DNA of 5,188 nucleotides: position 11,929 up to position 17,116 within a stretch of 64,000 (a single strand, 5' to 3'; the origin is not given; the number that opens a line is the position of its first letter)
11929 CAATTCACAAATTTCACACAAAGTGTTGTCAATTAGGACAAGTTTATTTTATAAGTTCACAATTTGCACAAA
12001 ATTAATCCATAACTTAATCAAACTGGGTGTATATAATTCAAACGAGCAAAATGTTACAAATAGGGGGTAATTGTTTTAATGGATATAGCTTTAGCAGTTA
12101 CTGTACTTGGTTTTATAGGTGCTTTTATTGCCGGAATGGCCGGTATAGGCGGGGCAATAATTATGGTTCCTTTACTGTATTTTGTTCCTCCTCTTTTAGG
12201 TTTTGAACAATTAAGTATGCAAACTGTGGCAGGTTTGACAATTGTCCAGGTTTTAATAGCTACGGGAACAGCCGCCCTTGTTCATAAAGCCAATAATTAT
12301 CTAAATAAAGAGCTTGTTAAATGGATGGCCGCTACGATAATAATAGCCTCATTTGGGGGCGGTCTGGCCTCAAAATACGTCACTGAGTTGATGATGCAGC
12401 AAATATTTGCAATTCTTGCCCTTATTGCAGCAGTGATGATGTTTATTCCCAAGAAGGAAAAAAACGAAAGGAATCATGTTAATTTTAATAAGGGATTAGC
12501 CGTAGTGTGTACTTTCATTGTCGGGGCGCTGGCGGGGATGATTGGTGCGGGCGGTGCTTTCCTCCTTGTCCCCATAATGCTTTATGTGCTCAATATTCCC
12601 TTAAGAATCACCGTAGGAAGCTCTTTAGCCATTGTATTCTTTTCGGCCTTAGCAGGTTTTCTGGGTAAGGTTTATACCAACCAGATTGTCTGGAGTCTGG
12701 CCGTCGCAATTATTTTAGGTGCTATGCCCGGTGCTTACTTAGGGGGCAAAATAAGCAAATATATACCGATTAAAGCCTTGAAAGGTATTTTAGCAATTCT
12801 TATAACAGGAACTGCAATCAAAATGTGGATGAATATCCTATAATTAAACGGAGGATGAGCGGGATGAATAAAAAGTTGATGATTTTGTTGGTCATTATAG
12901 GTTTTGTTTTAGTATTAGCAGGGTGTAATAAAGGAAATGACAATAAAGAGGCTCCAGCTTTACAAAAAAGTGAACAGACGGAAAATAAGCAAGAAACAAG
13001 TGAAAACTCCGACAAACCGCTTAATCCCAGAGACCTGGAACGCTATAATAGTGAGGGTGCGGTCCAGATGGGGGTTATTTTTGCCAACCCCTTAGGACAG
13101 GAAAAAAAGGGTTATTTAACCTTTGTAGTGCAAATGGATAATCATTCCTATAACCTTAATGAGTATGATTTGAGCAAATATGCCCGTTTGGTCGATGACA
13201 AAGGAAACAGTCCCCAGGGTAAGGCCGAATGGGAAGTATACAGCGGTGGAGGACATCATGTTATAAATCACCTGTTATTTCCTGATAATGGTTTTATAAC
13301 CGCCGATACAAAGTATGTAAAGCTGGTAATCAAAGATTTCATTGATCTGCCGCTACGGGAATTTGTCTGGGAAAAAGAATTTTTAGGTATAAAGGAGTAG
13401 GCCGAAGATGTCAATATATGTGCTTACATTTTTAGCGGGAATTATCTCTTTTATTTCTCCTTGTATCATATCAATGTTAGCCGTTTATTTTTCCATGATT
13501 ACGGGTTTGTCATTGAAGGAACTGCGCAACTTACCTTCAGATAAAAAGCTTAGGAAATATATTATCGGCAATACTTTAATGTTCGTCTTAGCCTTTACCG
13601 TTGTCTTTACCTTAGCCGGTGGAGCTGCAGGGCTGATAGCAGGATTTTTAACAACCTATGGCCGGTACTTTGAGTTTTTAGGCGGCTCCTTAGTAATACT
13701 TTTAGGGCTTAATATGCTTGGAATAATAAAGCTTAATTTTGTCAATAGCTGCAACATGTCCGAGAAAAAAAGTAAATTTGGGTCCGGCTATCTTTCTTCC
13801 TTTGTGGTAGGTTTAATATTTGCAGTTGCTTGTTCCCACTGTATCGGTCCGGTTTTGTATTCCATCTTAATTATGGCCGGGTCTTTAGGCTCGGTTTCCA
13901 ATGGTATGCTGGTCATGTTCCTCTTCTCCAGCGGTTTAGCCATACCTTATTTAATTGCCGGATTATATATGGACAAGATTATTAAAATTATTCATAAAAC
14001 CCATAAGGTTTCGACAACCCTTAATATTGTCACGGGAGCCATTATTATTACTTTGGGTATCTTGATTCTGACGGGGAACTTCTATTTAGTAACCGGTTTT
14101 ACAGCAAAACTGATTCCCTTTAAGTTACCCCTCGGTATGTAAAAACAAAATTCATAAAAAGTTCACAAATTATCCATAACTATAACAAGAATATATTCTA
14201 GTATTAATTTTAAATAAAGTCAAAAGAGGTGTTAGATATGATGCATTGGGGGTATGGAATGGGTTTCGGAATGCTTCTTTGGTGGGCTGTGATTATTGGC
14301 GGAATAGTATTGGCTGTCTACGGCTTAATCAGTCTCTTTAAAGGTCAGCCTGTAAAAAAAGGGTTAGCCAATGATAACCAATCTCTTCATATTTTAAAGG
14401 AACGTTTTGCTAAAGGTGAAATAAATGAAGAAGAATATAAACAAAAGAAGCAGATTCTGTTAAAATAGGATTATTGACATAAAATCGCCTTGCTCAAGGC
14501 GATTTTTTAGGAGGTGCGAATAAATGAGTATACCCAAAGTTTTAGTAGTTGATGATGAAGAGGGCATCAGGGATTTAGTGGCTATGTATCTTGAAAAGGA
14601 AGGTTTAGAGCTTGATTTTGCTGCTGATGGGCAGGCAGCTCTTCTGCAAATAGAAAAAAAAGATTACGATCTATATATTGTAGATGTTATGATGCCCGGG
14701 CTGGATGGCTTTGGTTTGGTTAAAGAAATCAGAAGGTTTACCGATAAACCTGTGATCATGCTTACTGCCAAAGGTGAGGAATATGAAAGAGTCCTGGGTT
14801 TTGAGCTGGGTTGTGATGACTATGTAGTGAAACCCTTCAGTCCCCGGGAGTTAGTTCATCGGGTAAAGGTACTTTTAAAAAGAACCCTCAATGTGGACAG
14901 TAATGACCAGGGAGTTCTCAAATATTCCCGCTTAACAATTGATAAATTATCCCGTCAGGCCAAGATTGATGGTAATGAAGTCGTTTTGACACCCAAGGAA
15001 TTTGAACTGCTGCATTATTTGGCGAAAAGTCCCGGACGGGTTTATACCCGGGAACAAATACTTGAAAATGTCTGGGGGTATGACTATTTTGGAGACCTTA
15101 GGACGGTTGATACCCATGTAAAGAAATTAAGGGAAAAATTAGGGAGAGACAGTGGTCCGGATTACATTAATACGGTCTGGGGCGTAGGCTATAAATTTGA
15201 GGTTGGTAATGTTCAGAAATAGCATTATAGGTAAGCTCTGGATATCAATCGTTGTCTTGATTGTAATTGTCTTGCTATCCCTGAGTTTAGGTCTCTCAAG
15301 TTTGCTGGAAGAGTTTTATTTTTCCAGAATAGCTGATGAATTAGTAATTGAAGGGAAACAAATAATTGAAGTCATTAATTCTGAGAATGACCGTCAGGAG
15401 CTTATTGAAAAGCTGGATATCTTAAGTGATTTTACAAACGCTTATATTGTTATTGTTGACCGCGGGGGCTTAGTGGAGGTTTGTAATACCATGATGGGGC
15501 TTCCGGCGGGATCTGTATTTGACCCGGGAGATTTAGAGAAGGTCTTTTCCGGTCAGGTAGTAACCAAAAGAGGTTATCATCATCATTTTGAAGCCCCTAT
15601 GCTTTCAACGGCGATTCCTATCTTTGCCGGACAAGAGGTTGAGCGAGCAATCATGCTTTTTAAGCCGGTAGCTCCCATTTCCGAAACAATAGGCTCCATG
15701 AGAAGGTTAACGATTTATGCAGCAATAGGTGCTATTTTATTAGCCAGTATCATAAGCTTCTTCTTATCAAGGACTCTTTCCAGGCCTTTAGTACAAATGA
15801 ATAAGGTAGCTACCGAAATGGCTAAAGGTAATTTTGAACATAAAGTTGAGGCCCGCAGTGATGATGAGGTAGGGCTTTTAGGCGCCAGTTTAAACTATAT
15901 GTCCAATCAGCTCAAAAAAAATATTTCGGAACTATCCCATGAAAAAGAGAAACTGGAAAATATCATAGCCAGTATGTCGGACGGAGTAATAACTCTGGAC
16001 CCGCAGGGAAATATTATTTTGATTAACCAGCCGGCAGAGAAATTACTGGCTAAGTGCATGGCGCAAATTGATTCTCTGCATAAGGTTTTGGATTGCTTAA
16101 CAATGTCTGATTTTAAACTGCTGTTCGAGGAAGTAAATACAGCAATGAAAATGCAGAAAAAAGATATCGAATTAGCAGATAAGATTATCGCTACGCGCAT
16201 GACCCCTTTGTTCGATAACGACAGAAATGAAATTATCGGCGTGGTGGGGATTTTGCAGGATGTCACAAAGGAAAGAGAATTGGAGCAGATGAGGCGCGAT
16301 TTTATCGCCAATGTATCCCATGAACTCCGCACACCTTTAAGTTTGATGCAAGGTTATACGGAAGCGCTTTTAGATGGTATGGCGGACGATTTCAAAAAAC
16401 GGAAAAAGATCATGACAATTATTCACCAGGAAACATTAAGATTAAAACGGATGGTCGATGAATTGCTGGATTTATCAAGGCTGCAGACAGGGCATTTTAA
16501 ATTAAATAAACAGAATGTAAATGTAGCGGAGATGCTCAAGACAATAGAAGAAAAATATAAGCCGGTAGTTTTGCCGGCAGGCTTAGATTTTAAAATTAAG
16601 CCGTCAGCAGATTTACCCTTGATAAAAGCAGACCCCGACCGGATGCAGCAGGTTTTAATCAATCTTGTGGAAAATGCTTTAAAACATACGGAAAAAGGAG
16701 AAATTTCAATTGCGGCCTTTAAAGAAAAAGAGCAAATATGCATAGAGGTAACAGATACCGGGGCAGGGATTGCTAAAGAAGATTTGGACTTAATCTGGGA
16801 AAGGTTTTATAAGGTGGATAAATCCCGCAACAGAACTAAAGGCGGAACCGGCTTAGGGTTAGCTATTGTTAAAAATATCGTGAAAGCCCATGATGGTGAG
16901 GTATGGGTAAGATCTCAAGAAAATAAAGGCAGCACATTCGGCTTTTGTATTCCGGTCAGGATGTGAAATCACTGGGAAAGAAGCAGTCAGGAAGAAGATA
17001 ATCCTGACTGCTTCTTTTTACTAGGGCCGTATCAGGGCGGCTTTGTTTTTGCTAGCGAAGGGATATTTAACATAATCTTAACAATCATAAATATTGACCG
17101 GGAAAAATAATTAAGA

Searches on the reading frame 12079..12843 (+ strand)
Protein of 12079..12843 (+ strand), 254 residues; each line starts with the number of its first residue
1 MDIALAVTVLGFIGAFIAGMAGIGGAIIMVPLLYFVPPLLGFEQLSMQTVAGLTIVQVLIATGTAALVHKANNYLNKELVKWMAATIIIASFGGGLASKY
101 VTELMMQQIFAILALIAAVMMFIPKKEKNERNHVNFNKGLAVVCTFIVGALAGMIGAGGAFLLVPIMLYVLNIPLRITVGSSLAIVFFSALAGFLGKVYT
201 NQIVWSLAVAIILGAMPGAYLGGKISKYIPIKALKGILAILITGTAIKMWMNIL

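Call 37: search_protein_families(library=pfam, proteins=[window:12079-12843:+], max_evalue=0.0001)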
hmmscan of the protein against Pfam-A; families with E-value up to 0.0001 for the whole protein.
window:12079-12843:+ (254 aa): 1 family
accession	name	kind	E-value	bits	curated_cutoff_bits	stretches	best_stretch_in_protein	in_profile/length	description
PF01925.25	TauE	-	6.8e-47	160.6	32.6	1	9-249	3-237/237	Sulfite exporter TauE/SafE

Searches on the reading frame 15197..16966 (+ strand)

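Call 37: search_protein_families(library=pfam, proteins=[window:15197-16966:+], max_evalue=0.0001)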
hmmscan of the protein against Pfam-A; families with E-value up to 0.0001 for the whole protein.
window:15197-16966:+ (589 aa): 7 families
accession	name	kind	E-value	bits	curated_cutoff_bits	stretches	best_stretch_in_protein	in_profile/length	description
PF02518.31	HATPase_c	-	1.3e-31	109.8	26.4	1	479-588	2-110/111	Histidine kinase-, DNA gyrase B-, and HSP90-like ATPase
PF00512.31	HisKA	-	7.6e-19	68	26.9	1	365-432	1-66/66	His Kinase A (phospho-acceptor) domain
PF00672.30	HAMP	-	3e-13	50.3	25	1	189-240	1-52/53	HAMP domain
PF08448.16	PAS_4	-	1.2e-05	25.9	23.1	0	259-361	3-110/110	PAS fold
PF13426.13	PAS_9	-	6.3e-05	23.6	27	0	261-358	1-103/103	PAS domain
PF13188.13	PAS_8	-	7.3e-05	23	21.8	0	251-301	1-50/65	PAS domain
PF00989.32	PAS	-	7.7e-05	23.1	22.6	0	252-284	2-34/113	PAS fold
